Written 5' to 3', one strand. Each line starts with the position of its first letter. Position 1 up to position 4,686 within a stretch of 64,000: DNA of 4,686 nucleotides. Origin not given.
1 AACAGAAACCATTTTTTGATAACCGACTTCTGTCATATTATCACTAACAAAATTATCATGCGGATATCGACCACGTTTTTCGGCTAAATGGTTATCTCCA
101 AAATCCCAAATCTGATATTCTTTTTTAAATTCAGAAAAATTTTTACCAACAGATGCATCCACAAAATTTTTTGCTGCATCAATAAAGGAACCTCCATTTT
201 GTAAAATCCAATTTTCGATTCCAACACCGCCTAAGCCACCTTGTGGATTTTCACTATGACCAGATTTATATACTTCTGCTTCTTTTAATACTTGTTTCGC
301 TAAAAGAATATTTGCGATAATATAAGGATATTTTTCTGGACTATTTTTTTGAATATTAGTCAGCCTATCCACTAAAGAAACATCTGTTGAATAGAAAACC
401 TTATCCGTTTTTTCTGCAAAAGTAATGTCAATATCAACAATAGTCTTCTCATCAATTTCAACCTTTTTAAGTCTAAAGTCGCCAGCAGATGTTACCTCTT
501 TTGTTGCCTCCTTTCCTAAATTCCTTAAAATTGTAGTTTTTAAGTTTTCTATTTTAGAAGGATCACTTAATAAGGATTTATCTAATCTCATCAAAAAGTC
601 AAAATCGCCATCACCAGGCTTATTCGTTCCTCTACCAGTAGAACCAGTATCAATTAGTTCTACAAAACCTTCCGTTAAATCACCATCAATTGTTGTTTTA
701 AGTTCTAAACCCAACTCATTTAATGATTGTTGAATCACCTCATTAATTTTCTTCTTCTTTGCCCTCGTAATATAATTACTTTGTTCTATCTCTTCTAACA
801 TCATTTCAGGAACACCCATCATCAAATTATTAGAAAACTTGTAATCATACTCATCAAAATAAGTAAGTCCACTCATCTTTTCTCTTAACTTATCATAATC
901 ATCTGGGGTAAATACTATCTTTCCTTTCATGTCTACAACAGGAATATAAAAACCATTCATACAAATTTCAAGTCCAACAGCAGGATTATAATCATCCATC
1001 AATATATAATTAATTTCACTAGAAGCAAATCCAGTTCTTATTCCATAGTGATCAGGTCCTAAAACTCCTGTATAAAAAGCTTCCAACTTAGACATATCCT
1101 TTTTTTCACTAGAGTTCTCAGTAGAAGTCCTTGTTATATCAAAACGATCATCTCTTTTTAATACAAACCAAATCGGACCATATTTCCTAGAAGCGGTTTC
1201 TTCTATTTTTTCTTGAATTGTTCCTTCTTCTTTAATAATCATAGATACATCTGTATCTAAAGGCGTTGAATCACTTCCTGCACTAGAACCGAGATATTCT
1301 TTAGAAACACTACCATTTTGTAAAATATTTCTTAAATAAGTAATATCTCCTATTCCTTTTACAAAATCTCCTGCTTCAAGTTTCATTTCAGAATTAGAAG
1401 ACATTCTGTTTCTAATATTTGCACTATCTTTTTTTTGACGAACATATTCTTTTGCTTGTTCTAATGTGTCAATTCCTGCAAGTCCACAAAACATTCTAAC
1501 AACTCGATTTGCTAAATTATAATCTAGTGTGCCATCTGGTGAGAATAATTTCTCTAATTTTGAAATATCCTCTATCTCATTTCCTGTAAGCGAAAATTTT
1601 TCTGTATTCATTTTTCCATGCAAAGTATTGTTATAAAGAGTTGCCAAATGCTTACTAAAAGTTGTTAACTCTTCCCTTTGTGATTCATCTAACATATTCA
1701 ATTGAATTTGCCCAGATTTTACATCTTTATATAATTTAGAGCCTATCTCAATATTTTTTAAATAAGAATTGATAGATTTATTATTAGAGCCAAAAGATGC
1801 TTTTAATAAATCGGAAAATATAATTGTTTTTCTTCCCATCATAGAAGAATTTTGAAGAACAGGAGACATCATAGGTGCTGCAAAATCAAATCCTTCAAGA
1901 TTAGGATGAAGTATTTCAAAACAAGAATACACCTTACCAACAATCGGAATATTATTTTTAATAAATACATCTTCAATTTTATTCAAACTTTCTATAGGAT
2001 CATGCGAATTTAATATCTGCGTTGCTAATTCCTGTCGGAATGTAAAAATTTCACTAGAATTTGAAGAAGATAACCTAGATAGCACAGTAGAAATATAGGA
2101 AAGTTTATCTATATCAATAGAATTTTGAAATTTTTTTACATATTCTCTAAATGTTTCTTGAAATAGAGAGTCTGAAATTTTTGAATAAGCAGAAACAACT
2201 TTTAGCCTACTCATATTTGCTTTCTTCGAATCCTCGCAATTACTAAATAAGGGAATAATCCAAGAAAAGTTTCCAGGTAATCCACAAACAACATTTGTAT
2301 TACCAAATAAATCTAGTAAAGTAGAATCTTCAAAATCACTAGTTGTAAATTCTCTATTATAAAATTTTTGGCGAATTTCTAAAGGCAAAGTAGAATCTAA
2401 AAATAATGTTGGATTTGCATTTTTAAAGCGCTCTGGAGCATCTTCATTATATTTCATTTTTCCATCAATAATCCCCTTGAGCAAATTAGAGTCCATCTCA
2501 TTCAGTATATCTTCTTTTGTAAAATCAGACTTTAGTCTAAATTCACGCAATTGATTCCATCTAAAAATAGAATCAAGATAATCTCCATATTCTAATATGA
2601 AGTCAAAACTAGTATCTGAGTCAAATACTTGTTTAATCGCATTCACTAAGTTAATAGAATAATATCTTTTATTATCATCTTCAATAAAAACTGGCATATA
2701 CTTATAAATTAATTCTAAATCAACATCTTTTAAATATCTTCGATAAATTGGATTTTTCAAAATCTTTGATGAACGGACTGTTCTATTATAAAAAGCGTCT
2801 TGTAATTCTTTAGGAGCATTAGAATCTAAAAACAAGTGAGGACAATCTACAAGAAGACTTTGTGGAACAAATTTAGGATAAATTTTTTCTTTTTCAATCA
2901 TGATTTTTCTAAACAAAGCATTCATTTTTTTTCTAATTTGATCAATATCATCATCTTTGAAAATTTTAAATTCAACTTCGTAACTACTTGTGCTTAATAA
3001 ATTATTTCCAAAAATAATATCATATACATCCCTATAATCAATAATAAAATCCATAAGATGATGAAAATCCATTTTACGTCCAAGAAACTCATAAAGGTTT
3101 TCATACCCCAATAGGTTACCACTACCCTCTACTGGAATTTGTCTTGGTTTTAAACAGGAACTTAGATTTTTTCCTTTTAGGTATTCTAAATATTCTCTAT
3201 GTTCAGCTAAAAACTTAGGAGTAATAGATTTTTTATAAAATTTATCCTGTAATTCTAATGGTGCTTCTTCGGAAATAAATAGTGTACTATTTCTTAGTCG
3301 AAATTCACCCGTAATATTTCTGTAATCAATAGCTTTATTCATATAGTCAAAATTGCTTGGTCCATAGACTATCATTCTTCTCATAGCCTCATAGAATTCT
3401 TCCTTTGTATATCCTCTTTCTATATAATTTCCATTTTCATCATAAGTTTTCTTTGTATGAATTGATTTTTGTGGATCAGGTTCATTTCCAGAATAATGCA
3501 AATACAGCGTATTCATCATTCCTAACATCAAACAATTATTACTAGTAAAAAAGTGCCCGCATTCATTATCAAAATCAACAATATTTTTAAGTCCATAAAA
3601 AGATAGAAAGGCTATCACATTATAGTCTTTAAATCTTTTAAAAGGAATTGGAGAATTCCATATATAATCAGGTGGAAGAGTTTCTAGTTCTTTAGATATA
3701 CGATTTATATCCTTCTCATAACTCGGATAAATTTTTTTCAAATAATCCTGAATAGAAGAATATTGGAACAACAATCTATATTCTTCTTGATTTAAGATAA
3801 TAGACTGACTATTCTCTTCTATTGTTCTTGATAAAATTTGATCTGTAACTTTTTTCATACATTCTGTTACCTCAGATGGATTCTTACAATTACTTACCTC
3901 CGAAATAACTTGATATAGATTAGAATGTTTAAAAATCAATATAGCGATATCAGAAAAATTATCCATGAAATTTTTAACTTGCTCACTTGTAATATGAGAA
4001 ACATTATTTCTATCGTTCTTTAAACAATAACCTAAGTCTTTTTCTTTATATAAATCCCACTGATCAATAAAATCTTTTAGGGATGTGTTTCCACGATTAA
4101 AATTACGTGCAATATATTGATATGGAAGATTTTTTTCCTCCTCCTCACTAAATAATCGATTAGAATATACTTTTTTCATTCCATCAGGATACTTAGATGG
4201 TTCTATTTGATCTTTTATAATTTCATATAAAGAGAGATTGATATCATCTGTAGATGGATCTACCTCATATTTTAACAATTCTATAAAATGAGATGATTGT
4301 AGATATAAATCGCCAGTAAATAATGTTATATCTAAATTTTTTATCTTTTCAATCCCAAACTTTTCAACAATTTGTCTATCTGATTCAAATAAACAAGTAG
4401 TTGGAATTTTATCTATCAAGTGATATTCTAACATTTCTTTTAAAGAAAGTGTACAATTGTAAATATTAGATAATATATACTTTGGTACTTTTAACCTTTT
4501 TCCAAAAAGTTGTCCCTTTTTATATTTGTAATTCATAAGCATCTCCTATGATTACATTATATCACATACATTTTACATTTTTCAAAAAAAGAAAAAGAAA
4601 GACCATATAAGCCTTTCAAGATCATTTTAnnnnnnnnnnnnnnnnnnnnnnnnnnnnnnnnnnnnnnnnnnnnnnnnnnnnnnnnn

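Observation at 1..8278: Five-gene translationally coupled operon: P-loop kinase-like, GT4 glycosyltransferase, unknown, CYTH-like and a giant (>1511 aa) NTase-bearing protein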

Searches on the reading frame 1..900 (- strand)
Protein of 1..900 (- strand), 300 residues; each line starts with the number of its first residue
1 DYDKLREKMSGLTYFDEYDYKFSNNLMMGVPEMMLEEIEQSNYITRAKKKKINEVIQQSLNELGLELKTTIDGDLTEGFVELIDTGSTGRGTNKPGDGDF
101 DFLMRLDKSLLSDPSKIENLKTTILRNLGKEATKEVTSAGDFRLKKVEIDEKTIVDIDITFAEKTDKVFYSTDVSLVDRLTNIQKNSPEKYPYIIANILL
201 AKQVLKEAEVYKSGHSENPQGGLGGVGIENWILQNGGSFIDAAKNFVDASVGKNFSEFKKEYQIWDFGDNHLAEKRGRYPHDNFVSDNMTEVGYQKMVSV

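Call 14: search_solved_structures(query=window:1-900:-, max_evalue=10, show_alignments=3)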
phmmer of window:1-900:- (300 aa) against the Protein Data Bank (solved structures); distinct sequences matched with E-value up to 10: 0.

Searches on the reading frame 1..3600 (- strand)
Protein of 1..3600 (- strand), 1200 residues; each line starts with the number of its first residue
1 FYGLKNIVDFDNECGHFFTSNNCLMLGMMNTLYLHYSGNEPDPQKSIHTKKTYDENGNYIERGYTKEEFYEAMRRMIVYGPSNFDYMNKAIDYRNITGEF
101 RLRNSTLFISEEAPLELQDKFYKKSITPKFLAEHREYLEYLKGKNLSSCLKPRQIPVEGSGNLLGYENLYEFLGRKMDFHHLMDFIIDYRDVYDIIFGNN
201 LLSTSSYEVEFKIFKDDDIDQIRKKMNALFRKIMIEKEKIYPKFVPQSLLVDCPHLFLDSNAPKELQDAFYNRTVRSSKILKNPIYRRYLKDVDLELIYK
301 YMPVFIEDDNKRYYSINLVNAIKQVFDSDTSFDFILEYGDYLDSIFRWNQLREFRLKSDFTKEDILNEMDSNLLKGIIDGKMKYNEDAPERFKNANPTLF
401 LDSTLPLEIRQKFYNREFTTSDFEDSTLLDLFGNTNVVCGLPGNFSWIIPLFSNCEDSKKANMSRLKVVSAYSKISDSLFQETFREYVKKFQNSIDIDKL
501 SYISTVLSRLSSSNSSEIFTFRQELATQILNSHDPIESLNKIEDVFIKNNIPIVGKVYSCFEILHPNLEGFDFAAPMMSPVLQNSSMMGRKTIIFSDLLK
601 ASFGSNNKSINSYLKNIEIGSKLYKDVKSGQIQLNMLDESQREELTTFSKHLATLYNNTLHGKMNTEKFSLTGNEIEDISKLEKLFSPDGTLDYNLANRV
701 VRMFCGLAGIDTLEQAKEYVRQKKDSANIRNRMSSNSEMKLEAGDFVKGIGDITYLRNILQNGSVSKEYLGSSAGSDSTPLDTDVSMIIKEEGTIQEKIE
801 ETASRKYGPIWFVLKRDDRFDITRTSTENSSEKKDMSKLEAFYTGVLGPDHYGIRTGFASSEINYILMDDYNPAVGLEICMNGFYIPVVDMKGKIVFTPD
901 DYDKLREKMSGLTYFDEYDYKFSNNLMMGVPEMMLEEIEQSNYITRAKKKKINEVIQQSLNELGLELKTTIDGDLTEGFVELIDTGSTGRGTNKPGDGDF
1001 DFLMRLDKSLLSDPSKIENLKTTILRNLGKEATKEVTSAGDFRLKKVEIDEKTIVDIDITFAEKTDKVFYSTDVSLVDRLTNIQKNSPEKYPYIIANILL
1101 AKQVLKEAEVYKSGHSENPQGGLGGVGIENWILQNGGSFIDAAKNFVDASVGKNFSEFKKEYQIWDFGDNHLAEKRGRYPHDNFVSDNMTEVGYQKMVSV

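Call 53: predict_structure(alignment_id=A4)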
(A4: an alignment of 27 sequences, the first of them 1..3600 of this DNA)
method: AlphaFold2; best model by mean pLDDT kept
length: 1200 residues; sequences in the alignment: 27
mean_pLDDT: 67.6   pTM: 0.43
mean pLDDT of the five models: 67.6, 66.8, 66.0, 63.9, 61.7
residues with pLDDT >= 90: 91; 70-90: 543; 50-70: 298; < 50: 268
segments of 3 or more residues with pLDDT < 50: 1-8, 20-22, 201-208, 513-519, 545-573, 575-606, 659-667, 706-709, 762-784, 819-858, 910-941, 970-975, 986-997, 1066-1075, 1112-1123, 1162-1188
pLDDT, mean of each block of 10 residues (from residue 1): 40 54 55 61 71 77 73 79 56 75 87 90 86 92 86 79 76 89 90 72 46 84 87 84 86 89 91 85 87 84 87 86 87 85 85 87 90 89 83 90 89 91 83 89 90 85 90 81 84 76 67 48 60 55 46 41 43 44 37 38 48 77 83 76 78 58 47 79 68 65 52 72 77 81 75 62 41 30 60 82 72 66 36 34 29 40 81 75 81 87 69 32 34 42 59 79 68 52 47 41 67 73 80 56 71 71 48 47 58 62 62 42 54 61 66 65 37 31 43 66
secondary structure, 60 per line:
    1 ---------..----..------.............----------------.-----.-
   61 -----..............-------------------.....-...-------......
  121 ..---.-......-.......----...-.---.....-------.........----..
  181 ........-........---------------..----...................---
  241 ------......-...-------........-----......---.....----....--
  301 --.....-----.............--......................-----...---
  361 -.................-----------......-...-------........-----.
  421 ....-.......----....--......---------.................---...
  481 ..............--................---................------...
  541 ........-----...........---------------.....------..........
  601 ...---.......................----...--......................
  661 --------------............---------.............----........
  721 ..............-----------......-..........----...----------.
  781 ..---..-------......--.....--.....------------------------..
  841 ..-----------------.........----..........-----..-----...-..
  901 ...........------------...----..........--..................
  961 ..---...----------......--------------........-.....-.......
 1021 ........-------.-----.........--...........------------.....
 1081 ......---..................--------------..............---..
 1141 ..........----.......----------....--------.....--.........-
elements in order (helices of 4 or more, strands of 3 or more residues): H24-36 H66-79 H99-103 H115-122 H128-133 H135-141 E154-158 E166-168 H169-174 H179-188 H190-197 H219-237 H247-252 H264-271 H277-282 H286-290 H295-298 E303-307 E313-317 H318-325 H328-349 E355-357 H362-378 H390-395 H407-414 H420-424 H426-432 H437-440 H443-448 H458-474 H478-494 H497-512 H516-531 H538-548 H554-564 H580-584 H591-603 H607-629 H639-660 H675-686 H696-708 H713-734 E746-751 H753-762 H795-800 H803-807 E810-814 H839-842 E863-868 H873-882 E895-897 H899-911 H931-940 H943-962 E966-968 E979-984 E999-1006 H1008-1012 H1014-1028 E1042-1050 E1053-1063 H1076-1086 H1090-1107 H1122-1135 H1139-1150 H1155-1161 H1172-1175 H1184-1188 H1191-1199

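Call 91: find_related_loci(query=A4, collection=viral_contigs, flank=5000)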
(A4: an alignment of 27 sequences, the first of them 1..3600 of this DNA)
Query A4 (1200 aa) in viral_contigs; peptide patterns used: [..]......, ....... (x = any residue, [..] = any of these).
12 stretches matched a pattern, but none encodes a relative of the query by tblastn (E <= 1e-3).

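Call 100: search_solved_structures(query=A4, max_evalue=1, show_alignments=3)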
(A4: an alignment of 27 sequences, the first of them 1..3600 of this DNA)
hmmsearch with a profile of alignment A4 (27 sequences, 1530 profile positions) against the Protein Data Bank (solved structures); distinct sequences matched with E-value up to 1: 0.

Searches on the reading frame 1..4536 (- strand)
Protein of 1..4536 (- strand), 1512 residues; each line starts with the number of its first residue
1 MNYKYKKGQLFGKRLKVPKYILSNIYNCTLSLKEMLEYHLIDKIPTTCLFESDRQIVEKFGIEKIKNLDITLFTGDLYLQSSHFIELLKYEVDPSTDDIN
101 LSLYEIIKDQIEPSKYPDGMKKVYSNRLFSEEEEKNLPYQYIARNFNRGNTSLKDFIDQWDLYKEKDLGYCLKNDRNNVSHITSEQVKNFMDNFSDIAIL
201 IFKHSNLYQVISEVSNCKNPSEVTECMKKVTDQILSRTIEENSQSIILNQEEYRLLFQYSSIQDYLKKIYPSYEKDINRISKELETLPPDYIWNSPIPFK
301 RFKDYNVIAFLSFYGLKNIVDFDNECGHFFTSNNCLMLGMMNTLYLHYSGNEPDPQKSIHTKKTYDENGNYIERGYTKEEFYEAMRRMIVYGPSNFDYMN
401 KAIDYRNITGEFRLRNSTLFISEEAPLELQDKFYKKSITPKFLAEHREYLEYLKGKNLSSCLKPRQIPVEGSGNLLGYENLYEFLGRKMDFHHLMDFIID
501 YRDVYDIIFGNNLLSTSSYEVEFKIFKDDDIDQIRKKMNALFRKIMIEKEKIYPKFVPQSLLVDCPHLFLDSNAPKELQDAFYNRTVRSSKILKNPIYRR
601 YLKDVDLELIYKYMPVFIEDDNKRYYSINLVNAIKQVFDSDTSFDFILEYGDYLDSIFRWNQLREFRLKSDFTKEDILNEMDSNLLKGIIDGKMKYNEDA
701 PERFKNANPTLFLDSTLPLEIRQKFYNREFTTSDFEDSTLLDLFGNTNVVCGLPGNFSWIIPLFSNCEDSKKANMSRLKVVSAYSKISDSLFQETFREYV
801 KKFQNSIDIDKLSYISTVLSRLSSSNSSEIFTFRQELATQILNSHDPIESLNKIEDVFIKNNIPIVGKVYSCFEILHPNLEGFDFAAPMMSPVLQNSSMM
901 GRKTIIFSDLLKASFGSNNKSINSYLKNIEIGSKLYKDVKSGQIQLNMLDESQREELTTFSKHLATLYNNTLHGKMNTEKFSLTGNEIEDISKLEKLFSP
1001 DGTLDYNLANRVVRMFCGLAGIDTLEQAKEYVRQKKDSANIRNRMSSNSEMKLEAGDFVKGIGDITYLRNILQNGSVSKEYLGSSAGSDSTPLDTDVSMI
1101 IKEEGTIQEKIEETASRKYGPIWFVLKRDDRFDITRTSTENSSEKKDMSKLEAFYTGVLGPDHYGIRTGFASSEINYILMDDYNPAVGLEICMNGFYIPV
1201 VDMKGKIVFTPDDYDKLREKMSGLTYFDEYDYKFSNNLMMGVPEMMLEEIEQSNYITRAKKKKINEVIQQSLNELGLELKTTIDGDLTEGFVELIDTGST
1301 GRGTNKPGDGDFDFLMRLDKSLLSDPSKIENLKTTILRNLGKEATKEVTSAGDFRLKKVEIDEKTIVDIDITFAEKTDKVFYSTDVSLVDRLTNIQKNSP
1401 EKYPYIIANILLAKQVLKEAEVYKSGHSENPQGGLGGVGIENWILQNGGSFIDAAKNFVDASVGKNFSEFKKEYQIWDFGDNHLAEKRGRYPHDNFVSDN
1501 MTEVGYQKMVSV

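Call 8: search_protein_families(library=pfam, proteins=[window:1-4536:-], max_evalue=0.1)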
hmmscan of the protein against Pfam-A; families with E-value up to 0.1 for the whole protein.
window:1-4536:- (1512 aa): 2 families
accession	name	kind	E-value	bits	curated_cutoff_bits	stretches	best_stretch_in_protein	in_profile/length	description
PF01133.22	ER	-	0.012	16.2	25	0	172-206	39-75/98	Enhancer of rudimentary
PF16829.10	ATR13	-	0.051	14.4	25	0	256-285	53-80/101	Avirulence protein ATR13, RxLR effector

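Call 9: search_protein_families(library=ncbifam, proteins=[window:1-4536:-], max_evalue=0.1)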
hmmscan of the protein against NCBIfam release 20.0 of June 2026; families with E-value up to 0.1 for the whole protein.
window:1-4536:- (1512 aa): 0 families

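Call 11: search_protein_families(library=padloc, proteins=[window:1-4536:-], max_evalue=0.1)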
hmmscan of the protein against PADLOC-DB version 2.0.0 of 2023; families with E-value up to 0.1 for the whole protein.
window:1-4536:- (1512 aa): 0 families
